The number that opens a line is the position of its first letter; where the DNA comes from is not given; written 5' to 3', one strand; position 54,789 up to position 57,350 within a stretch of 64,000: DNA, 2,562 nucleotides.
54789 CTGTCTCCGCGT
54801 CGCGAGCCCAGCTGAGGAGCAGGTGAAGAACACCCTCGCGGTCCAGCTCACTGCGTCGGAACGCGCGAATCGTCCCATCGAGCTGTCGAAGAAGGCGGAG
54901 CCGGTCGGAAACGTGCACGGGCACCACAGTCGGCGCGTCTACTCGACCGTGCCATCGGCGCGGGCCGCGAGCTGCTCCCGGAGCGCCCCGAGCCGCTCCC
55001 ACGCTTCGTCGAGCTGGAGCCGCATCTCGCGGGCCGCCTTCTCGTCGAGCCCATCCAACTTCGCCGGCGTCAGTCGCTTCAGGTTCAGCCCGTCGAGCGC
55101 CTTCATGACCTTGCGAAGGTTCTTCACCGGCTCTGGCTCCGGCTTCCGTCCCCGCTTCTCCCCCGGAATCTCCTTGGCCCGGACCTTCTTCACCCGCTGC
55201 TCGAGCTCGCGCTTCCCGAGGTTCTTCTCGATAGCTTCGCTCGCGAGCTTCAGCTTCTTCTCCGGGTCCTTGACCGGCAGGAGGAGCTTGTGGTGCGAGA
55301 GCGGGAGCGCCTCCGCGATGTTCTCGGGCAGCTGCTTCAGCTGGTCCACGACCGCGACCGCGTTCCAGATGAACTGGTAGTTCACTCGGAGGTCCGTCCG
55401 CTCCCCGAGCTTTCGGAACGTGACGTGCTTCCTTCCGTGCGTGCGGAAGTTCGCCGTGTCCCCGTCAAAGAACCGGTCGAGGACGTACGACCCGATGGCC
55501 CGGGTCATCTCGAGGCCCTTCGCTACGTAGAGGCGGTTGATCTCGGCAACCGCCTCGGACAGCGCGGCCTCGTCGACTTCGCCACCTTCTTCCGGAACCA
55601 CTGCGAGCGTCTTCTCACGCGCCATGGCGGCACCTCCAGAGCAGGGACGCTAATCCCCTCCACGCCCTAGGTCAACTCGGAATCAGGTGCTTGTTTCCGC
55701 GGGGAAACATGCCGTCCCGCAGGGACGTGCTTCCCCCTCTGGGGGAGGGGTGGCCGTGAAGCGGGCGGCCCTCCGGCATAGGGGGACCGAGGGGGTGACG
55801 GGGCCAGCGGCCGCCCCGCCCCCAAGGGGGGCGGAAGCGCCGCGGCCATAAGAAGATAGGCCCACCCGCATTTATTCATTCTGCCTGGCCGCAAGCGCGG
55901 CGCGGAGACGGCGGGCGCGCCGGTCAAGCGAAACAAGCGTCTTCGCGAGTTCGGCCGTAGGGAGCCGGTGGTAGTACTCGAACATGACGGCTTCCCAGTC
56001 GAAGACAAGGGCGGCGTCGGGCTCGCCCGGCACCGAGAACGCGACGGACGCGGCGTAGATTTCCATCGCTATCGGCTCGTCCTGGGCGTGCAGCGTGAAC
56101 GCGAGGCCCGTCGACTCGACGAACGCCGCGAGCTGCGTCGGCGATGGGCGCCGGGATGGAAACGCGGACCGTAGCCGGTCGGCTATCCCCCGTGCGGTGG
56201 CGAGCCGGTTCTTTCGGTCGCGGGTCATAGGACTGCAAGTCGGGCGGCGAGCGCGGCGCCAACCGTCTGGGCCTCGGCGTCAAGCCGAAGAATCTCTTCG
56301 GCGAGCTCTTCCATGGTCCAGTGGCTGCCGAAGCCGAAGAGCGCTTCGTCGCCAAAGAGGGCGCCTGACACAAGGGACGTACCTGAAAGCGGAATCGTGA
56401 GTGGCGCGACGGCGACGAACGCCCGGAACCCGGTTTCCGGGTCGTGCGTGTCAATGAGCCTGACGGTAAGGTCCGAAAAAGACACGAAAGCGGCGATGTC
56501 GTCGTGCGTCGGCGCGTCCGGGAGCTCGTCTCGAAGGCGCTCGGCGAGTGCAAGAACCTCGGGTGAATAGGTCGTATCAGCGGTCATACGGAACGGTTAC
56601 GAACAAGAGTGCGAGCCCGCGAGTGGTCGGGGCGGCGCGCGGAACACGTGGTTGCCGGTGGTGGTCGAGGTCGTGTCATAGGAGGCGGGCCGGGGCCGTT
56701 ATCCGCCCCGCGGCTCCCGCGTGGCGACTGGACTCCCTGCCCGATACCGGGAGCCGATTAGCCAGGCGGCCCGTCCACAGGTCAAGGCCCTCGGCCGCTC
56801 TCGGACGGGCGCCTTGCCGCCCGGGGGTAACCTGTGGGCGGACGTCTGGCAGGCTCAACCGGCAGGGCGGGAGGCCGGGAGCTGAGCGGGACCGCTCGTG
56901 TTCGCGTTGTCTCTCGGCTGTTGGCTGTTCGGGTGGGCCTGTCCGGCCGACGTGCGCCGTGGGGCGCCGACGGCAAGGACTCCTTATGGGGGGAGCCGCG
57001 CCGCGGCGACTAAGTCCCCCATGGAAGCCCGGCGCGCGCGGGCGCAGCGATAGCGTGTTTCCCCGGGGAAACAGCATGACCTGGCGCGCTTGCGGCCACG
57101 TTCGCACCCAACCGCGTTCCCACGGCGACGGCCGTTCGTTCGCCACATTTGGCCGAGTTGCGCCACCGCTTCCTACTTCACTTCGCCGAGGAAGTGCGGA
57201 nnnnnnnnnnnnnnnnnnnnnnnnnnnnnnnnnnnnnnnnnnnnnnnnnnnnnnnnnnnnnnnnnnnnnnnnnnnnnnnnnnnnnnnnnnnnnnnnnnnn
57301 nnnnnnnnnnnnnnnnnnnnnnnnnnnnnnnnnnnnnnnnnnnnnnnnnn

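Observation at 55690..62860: Lamassu-like operon bracketed by two directly repeated cassettes: leader A + variable small gene(s) + hairpin element B + palindrome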

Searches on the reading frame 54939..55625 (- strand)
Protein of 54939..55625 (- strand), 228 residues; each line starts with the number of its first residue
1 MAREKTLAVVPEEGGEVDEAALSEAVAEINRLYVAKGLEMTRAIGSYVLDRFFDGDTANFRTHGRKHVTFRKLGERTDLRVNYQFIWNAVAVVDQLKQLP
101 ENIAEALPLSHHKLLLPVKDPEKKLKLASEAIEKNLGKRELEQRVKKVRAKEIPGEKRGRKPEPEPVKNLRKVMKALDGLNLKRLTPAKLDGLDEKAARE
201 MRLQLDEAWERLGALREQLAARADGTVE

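Call 10: search_protein_families(library=pfam, proteins=[window:54939-55625:-], max_evalue=0.01)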
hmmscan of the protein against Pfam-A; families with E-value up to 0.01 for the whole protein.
window:54939-55625:- (228 aa): 3 families
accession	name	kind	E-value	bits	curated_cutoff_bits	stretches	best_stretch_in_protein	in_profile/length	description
PF17762.8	HTH_ParB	-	9.4e-05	22.9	22.6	1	105-148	57-100/102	ParB HTH domain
PF08479.16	POTRA_2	-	0.0031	17.8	24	0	9-43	23-57/76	POTRA domain, ShlB-type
PF17761.7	DUF1016_N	-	0.0061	17.1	32.8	0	101-147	86-132/137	DUF1016 N-terminal domain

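Call 11: search_protein_families(library=padloc, proteins=[window:54939-55625:-], max_evalue=0.001)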
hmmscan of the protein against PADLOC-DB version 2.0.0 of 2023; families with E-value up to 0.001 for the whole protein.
window:54939-55625:- (228 aa): 2 families
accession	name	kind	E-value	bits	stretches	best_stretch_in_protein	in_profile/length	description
PDLC04822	PDC-S02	-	1.9e-05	22.5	1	43-148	42-148/294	-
PDLC04807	PDC-S02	-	0.00036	17.8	1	92-147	94-151/351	-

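Call 33: search_protein_families(library=ncbifam, proteins=[window:54939-55625:-], max_evalue=0.01)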
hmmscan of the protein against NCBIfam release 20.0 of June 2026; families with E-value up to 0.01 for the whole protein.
window:54939-55625:- (228 aa): 1 family
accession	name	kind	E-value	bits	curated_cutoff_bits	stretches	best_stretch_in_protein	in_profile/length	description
TIGR04285.1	nucleoid_noc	exception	0.0078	15.6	315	1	107-174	153-219/255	nucleoid occlusion protein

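Call 34: search_protein_families(library=phrogs, proteins=[window:54939-55625:-], max_evalue=0.01)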
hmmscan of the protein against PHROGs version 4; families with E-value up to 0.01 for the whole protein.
window:54939-55625:- (228 aa): 0 families

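Call 60: search_solved_structures(query=window:54939-55625:-, max_evalue=1)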
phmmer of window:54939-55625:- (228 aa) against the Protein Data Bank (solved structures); distinct sequences matched with E-value up to 1: 4.
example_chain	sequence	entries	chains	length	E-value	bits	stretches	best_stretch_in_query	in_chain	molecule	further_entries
6y93_A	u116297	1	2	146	0.0045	20.1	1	96-164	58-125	Nucleoid occlusion protein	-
7ng0_A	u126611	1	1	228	0.0068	19.5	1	96-164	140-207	Nucleoid occlusion protein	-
7nfu_A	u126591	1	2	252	0.0069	19.5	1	96-164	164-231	Nucleoid occlusion protein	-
7ol9_A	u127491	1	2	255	0.011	18.9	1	97-164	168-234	Nucleoid occlusion protein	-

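Call 107: list_cluster_members(proteins=[P0001, window:54939-55625:-, window:28380-29867:-])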
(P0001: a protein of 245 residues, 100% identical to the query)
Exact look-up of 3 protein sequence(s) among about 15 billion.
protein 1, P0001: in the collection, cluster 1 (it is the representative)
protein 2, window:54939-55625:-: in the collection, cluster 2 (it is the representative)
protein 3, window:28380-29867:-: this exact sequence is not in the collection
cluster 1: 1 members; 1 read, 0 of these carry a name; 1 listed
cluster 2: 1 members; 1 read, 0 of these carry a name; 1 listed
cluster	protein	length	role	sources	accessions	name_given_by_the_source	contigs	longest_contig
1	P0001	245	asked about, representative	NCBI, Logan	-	-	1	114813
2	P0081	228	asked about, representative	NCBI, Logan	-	-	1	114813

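Call 108: find_encoding_contigs(protein=window:54939-55625:-, flank=10000, max_places=4)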
Protein window:54939-55625:- (228 aa): 1 contig read that carries it; 1 place shown.
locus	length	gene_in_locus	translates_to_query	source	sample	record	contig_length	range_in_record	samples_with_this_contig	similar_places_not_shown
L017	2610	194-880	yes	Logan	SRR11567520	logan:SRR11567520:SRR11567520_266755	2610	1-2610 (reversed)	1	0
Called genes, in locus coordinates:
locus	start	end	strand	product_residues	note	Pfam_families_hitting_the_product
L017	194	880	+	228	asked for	-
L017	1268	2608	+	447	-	?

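Call 113: search_dna_similar(query=window:54939-55625:-, collection=plasmids, mode=protein, max_evalue=0.001, max_rows=12)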
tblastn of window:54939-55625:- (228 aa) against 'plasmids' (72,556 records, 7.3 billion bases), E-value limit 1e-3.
No match.

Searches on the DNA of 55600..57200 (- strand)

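Call 19: search_rna_families(source=window, start=55600, end=57200, threshold=evalue, max_evalue=5, show_alignments=2)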
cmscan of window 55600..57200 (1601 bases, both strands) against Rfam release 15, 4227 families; matches with E-value up to 5: 2.
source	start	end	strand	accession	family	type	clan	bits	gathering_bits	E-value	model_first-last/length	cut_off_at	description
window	55799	55901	+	RF03086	chrB-b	Cis-reg;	-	21.9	36.5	0.07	1-49/49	no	chrB-b RNA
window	56726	56822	-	RF00406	SNORA42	Gene; snRNA; snoRNA; HACA-box;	-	17.6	70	0.84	1-136/136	no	Small nucleolar RNA SNORA42/SNORA80 family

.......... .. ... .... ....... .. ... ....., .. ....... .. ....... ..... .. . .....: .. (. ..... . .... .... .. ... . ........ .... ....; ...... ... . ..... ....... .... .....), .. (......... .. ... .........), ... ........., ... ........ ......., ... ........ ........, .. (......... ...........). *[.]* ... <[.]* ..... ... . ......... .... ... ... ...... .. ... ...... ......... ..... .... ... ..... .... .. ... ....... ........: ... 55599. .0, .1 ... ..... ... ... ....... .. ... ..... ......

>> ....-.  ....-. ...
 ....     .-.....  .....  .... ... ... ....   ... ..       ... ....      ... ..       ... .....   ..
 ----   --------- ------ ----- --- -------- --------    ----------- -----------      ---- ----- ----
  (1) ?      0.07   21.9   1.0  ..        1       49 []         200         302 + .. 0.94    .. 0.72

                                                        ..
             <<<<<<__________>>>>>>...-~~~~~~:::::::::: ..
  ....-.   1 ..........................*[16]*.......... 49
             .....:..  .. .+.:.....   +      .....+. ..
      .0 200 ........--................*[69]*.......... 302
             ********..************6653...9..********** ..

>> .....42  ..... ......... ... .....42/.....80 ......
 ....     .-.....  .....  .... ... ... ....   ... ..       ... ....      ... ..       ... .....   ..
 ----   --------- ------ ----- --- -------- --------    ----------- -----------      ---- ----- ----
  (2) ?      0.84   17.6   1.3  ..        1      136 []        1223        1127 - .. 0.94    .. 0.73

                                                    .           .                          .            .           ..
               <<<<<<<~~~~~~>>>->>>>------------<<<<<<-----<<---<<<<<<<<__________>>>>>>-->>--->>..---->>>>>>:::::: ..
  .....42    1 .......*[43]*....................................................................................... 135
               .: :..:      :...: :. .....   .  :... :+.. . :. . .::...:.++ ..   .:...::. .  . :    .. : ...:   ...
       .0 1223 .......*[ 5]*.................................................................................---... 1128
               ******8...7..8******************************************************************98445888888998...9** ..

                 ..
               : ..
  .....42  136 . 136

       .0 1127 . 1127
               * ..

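Call 111: search_dna_similar(query=window:56600-57000:-, collection=plasmids, mode=distant, max_evalue=0.001, max_rows=10)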
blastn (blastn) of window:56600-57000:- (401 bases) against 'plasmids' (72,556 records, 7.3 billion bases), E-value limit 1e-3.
No match.

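Call 112: search_dna_similar(query=window:56600-57000:-, collection=phages, mode=distant, max_evalue=0.001, max_rows=10)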
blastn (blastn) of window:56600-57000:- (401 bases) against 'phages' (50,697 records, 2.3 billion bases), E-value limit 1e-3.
No match.

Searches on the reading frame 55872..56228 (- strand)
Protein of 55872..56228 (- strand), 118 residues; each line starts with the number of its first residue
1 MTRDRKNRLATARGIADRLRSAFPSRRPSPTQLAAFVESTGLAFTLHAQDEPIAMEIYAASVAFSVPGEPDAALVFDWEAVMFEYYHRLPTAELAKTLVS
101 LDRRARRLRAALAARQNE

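Call 10: search_protein_families(library=pfam, proteins=[window:55872-56228:-], max_evalue=0.01)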
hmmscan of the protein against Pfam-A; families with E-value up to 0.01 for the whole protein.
window:55872-56228:- (118 aa): 0 families

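Call 11: search_protein_families(library=padloc, proteins=[window:55872-56228:-], max_evalue=0.001)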
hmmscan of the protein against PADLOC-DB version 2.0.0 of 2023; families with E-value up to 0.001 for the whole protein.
window:55872-56228:- (118 aa): 0 families

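Call 33: search_protein_families(library=ncbifam, proteins=[window:55872-56228:-], max_evalue=0.01)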
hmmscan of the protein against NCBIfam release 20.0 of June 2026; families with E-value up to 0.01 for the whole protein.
window:55872-56228:- (118 aa): 0 families

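Call 34: search_protein_families(library=phrogs, proteins=[window:55872-56228:-], max_evalue=0.01)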
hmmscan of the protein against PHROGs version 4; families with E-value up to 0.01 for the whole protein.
window:55872-56228:- (118 aa): 0 families

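Call 35: search_protein_representatives(alignment_id=A3)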
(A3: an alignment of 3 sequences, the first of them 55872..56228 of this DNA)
Query: 3 sequences, 122 profile positions. Proteins with E-value up to 0.001 (for the whole library): 6; up to 1e-10: 5; up to 1e-30: 3. The best 6 are listed.
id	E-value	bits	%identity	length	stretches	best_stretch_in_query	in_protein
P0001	1.5e-50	186.6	-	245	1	1-115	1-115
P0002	7.0e-49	181.2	-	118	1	1-122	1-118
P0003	1.9e-48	179.8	-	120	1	1-122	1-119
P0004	3.8e-11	59.3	-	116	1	8-116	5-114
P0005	9.3e-11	58.1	-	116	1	11-116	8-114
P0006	2.1e-09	53.7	-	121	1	1-118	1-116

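Call 38: find_homologous_proteins(query=A4, max_evalue=0.01)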
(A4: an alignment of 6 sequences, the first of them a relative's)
Query A4 (6 sequences) (116 aa, profile of the alignment): 4 proteins with E <= 0.01 among 8000 candidates.
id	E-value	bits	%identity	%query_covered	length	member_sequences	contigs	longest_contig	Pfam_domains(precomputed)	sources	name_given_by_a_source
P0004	4.4e-42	161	100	100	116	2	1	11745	-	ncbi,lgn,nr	ncbi:MAG: hypothetical protein IV100_05820 [Myxococcales bacterium]|nr:hypothetical protein [Myxococ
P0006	7.8e-41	157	27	97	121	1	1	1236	-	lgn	-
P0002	3.4e-36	142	34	78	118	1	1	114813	-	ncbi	-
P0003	3.6e-36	142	31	84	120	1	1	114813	-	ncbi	-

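Call 39: find_encoding_contigs(protein=P0004, flank=10000)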
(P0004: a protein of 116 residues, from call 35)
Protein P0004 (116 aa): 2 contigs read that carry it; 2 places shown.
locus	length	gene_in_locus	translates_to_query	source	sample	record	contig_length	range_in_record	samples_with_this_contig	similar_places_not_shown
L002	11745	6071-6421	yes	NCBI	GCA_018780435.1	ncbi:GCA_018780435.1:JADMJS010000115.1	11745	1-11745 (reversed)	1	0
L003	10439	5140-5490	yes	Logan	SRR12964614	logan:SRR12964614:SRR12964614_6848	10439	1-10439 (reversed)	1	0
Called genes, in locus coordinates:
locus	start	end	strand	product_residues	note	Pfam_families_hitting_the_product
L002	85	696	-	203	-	-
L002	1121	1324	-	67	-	-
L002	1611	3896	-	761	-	-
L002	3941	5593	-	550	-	-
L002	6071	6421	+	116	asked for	-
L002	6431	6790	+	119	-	-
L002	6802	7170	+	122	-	-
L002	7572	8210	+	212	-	PF17762:HTH_ParB (faint)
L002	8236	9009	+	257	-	-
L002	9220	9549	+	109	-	-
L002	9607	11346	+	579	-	PF01555:N6_N4_Mtase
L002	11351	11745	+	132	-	?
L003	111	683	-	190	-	-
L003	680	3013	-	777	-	-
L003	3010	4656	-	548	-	-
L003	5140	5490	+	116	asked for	-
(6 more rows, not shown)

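Call 40: find_encoding_contigs(protein=P0006, flank=10000)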
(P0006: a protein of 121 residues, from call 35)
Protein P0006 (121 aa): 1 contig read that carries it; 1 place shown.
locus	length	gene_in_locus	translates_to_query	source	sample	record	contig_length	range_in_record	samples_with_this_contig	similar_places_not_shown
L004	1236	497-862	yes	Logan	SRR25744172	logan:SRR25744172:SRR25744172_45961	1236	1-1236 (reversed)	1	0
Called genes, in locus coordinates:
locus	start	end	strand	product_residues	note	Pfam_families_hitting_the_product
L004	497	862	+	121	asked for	-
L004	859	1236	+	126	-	?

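Call 41: find_encoding_contigs(protein=P0002, flank=10000)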
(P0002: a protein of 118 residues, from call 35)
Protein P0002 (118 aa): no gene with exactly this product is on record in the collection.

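Call 58: search_protein_families(library=pfam, proteins=[L002:6431-6790:+, L002:6802-7170:+, L002:7572-8210:+, L002:8236-9009:+, L002:9220-9549:+, L002:9607-11346:+, L002:3941-5593:-, L002:1611-3896:-, L004:859-1236:+], max_evalue=0.01)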
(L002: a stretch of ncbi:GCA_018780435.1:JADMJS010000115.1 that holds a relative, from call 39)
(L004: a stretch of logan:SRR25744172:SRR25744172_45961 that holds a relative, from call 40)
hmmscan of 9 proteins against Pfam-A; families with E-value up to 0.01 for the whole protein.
L002:6431-6790:+ (119 aa): 1 family
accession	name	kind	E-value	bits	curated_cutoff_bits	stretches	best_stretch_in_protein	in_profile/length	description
PF20213.3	DUF6573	-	4.4e-05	24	27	1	8-119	11-138/138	Family of unknown function (DUF6573)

L002:6802-7170:+ (122 aa): 0 families

L002:7572-8210:+ (212 aa): 2 families
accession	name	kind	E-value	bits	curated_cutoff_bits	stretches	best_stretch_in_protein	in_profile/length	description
PF17762.8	HTH_ParB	-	9.3e-06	26.2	22.6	1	92-136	57-101/102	ParB HTH domain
PF17761.7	DUF1016_N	-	0.00054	20.5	32.8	1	68-134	64-132/137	DUF1016 N-terminal domain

L002:8236-9009:+ (257 aa): 1 family
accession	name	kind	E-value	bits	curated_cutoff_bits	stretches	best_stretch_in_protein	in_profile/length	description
PF18741.7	MTES_1575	-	0.00046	20.7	38.2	1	177-232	22-81/96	REase_MTES_1575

L002:9220-9549:+ (109 aa): 0 families

L002:9607-11346:+ (579 aa): 2 families
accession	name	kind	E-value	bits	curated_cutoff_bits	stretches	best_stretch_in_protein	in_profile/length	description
PF01555.25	N6_N4_Mtase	-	1.2e-25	91.3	26.7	1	100-400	1-203/221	DNA methylase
PF03602.21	Cons_hypoth95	-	0.0012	19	24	0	79-113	94-127/182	Conserved hypothetical protein 95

L002:3941-5593:- (550 aa): 3 families
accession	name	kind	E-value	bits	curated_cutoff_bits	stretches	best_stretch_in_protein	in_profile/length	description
PF25199.1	nSTAND_NTPase5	-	0.0004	20.7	34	1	240-364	8-130/145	Novel STAND NTPase 5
PF13191.12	AAA_16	-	0.00099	20.1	32.6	0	257-295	12-51/167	AAA ATPase domain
PF20720.3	nSTAND3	-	0.007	16.5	27.2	0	263-296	12-45/155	Novel STAND NTPase 3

L002:1611-3896:- (761 aa): 0 families

L004:859-1236:+ (126 aa): 0 families

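Call 64: find_encoding_contigs(protein=P0005, flank=10000)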
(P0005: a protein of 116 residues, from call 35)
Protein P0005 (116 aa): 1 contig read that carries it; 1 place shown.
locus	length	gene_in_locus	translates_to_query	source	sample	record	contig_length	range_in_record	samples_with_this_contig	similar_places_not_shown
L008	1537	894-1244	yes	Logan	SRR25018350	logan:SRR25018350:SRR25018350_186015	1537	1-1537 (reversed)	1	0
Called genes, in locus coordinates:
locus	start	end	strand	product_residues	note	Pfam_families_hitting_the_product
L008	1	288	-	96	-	?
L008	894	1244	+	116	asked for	-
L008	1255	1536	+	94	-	?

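Call 123: search_protein_families(library=padloc, proteins=[L002:3941-5593:-, L002:1611-3896:-, L002:7572-8210:+, L002:8236-9009:+, L002:9220-9549:+, L002:9607-11346:+, L002:85-696:-], max_evalue=0.0001)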
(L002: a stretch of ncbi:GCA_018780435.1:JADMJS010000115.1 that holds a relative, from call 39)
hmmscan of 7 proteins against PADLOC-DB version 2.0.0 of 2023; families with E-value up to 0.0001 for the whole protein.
L002:3941-5593:- (550 aa): 1 family
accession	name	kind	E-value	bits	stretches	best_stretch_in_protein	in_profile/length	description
PDLC04140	mad8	-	7.3e-05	20.4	0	256-295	15-54/314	mads_8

L002:1611-3896:- (761 aa): 0 families

L002:7572-8210:+ (212 aa): 2 families
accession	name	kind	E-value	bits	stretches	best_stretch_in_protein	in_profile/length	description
PDLC00024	DruG2|DruG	-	2.8e-05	20.3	1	50-178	473-594/939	Unknown function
PDLC04822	PDC-S02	-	3.5e-05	21.6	1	28-146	40-159/294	-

L002:8236-9009:+ (257 aa): 0 families

L002:9220-9549:+ (109 aa): 0 families

L002:9607-11346:+ (579 aa): 23 families
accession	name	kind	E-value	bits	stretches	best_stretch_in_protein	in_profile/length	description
PDLC03634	MTase_III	-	2.8e-157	523.3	1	10-577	23-619/621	Type III methyltransferase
PDLC03641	MTase_III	-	6.4e-82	274.1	1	16-450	40-495/657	Type III methyltransferase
PDLC03637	MTase_III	-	2.6e-72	242.1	2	4-249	51-282/513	Type III methyltransferase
PDLC03644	MTase_III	-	3.7e-62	208.8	2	44-244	5-198/542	Type III methyltransferase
PDLC03642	MTase_III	-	7.8e-50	168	3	147-241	130-225/528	Type III methyltransferase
PDLC03640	MTase_III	-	1.8e-49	166.7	2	67-241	35-207/654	Type III methyltransferase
PDLC03636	MTase_III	-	8.4e-43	145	2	149-242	89-182/575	Type III methyltransferase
PDLC03639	MTase_III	-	2.4e-36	123.3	3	335-439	403-505/639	Type III methyltransferase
PDLC03635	MTase_III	-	2.7e-36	123.5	2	153-235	265-352/708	Type III methyltransferase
PDLC03646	MTase_III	-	1.1e-34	117.5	3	343-416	754-826/1057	Type III methyltransferase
PDLC03278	MTase_II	-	6e-30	102.9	2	161-238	51-127/390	Type II methyltransferase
PDLC03354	MTase_II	-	5.5e-25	86.2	1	34-237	18-211/425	Type II methyltransferase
PDLC03638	MTase_III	-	1.2e-24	84.6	2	153-395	428-652/816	Type III methyltransferase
PDLC03300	MTase_II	-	1.4e-23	81.4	1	71-234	5-164/302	Type II methyltransferase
PDLC03645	MTase_III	-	1.2e-22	77.8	2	353-413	462-521/709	Type III methyltransferase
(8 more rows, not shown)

L002:85-696:- (203 aa): 0 families
